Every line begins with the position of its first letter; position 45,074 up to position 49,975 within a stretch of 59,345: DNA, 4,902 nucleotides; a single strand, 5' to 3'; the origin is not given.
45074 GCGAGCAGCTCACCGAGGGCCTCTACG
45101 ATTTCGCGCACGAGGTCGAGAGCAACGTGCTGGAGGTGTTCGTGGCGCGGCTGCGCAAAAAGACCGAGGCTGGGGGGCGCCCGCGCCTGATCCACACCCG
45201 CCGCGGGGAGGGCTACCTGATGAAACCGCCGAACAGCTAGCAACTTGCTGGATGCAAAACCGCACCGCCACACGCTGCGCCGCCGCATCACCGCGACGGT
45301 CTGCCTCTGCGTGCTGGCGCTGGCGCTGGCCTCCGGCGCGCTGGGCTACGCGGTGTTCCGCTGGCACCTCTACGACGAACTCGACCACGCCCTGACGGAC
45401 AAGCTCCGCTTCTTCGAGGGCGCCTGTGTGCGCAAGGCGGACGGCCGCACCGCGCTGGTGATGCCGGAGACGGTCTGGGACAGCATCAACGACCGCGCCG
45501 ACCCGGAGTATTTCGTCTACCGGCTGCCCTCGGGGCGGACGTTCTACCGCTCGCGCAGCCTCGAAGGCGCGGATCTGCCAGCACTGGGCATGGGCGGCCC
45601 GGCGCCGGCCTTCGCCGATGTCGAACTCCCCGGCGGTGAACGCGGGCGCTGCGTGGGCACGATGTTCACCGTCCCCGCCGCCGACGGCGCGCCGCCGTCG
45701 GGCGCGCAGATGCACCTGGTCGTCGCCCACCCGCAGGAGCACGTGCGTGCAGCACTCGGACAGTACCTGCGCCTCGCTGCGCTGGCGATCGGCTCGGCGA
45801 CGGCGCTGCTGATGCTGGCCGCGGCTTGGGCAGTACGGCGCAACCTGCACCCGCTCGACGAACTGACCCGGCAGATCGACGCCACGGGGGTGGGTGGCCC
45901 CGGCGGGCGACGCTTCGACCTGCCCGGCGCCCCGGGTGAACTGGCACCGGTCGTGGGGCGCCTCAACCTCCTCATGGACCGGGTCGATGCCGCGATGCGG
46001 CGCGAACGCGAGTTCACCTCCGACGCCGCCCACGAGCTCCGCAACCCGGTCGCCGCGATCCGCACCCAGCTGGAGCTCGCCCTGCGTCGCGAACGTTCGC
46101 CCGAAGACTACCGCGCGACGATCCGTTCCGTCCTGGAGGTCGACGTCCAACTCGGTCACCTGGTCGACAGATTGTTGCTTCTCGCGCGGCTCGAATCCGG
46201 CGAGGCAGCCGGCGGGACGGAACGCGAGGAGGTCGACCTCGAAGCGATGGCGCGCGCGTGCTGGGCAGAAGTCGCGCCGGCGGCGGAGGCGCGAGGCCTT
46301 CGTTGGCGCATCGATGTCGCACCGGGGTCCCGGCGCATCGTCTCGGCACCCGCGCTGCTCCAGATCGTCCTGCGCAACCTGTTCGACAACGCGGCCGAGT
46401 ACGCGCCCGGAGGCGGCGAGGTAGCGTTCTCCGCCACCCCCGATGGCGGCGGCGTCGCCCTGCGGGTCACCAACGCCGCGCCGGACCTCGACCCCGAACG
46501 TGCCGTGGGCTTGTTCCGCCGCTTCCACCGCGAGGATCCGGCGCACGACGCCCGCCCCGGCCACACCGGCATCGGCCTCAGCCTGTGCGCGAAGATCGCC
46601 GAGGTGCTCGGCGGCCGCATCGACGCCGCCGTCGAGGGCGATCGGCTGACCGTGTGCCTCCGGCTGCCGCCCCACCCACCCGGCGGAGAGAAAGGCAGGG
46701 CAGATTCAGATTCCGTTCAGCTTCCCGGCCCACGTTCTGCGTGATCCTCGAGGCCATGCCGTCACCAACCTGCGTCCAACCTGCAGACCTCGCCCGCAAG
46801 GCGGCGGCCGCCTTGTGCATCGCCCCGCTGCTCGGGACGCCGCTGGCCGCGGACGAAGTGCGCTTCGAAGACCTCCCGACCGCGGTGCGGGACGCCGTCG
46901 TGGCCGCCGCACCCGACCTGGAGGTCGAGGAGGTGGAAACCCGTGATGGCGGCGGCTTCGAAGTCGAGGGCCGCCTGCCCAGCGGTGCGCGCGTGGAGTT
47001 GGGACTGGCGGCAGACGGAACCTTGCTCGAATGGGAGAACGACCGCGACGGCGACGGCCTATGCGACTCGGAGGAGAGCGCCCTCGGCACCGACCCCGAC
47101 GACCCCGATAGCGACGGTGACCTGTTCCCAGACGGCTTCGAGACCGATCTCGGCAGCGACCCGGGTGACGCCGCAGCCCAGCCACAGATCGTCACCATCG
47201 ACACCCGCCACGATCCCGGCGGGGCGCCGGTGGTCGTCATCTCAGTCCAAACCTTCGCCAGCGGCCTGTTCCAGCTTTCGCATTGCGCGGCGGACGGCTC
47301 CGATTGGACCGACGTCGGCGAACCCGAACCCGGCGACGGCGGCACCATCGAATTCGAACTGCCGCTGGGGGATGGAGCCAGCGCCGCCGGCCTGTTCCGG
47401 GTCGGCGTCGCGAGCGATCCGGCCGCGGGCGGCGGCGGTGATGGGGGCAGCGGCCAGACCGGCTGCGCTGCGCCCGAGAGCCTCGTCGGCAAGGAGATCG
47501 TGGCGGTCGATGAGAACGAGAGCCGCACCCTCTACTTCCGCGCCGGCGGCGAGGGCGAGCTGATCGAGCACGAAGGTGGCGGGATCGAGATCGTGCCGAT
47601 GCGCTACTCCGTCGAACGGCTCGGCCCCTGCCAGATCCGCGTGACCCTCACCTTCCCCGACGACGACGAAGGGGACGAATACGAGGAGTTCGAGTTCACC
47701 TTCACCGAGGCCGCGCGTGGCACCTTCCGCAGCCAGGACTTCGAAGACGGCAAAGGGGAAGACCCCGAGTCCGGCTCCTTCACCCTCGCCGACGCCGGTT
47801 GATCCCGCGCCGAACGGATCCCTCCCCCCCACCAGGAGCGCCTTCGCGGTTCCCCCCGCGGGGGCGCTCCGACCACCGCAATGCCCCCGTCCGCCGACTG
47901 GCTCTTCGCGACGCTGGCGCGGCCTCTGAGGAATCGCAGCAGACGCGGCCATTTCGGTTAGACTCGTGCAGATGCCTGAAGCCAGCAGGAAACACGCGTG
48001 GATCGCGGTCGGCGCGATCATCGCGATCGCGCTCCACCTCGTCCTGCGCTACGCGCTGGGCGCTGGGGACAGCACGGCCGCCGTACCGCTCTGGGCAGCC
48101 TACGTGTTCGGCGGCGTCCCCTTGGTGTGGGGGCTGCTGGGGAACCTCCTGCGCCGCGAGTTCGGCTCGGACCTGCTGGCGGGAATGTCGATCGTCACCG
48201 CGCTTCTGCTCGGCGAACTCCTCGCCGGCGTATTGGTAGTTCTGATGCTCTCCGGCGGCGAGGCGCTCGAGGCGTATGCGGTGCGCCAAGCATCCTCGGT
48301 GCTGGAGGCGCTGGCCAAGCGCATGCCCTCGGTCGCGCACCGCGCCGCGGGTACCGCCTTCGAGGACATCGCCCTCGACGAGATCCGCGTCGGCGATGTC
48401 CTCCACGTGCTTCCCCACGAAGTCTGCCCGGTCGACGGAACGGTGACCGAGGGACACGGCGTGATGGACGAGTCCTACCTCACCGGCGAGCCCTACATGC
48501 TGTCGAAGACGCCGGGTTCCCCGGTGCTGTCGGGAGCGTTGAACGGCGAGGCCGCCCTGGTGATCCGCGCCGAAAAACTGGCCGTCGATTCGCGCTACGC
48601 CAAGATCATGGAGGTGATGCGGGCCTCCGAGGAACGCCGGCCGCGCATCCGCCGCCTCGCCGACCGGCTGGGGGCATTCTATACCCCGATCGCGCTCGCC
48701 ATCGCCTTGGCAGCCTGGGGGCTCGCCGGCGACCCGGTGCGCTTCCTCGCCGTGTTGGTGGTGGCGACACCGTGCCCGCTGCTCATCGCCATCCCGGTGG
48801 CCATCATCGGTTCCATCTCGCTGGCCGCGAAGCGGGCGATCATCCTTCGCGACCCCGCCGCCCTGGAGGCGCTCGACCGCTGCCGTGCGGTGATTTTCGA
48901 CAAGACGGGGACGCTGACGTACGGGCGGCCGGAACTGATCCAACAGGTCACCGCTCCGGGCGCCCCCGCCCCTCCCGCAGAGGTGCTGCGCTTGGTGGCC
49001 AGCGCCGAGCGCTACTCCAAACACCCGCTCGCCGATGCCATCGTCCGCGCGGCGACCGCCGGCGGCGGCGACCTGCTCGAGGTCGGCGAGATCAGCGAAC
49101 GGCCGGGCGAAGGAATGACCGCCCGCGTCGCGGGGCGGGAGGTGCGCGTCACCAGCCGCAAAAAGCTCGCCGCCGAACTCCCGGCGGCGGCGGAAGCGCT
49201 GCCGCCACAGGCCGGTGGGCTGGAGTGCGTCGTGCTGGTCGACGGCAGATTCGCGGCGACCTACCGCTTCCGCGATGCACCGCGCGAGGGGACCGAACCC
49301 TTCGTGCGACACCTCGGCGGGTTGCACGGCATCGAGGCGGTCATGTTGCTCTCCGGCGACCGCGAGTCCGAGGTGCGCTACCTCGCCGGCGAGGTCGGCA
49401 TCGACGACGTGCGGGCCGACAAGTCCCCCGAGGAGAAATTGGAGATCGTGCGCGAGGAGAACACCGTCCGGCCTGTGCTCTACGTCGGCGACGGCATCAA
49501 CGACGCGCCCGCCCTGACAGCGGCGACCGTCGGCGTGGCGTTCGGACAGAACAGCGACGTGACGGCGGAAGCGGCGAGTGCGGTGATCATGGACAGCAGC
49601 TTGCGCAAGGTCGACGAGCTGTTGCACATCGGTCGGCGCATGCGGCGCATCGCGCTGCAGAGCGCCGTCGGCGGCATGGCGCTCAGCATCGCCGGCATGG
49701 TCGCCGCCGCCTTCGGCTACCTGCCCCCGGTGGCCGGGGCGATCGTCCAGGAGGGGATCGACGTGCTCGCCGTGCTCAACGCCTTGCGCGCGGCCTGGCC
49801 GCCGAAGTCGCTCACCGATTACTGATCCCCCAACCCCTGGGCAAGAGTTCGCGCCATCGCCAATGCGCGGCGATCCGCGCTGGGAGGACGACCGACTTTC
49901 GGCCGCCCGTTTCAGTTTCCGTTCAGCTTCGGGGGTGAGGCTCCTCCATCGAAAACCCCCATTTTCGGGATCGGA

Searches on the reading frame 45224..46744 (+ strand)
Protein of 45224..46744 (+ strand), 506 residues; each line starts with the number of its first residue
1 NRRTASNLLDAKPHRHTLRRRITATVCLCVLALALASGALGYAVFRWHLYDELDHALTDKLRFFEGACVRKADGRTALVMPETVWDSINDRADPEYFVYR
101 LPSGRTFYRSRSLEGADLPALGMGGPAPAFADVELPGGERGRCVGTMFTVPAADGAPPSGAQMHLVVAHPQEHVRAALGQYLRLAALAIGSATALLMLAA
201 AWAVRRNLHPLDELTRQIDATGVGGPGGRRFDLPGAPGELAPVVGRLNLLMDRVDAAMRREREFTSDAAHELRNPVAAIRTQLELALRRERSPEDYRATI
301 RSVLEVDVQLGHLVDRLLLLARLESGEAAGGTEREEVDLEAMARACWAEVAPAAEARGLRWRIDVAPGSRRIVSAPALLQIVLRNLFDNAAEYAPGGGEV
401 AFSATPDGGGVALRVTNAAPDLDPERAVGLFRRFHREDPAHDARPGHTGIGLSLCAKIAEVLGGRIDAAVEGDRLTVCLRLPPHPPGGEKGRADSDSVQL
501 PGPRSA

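Call 21: search_protein_families(library=pfam, proteins=[window:45224-46744:+], max_evalue=0.001)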
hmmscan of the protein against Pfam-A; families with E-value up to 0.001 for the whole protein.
window:45224-46744:+ (506 aa): 2 families
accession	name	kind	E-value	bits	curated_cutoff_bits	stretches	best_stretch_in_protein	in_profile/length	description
PF02518.31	HATPase_c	-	1e-14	55.3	26.4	1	377-482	4-108/111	Histidine kinase-, DNA gyrase B-, and HSP90-like ATPase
PF00512.31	HisKA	-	9.1e-14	51.7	26.9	1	261-326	2-66/66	His Kinase A (phospho-acceptor) domain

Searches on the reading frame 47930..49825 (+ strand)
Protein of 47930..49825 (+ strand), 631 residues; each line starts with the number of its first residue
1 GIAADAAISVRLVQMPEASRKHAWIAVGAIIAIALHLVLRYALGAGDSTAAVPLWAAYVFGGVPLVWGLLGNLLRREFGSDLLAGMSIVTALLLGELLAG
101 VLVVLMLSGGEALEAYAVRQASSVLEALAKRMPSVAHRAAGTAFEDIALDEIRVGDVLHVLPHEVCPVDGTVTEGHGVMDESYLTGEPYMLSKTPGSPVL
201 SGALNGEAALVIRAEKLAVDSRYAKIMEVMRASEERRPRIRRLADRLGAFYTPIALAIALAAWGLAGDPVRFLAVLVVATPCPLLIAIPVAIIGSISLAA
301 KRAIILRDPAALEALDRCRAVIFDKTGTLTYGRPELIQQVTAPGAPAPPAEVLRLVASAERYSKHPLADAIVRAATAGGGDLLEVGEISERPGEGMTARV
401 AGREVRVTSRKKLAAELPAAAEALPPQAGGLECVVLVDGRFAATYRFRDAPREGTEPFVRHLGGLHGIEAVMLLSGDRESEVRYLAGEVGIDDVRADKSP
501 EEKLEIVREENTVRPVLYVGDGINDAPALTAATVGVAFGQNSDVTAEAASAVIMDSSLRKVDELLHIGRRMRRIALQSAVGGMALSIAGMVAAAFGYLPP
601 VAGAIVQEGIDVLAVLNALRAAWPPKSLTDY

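Call 22: search_protein_families(library=pfam, proteins=[window:47930-49825:+], max_evalue=0.001)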
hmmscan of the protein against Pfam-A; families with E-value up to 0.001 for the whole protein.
window:47930-49825:+ (631 aa): 2 families
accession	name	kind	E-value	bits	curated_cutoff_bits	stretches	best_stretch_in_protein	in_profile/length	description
PF00122.25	E1-E2_ATPase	-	1.3e-38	132.8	28.1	1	132-302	3-181/181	E1-E2 ATPase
PF00702.32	Hydrolase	-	9.2e-22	78.8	26.4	1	319-532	2-190/191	haloacid dehalogenase-like hydrolase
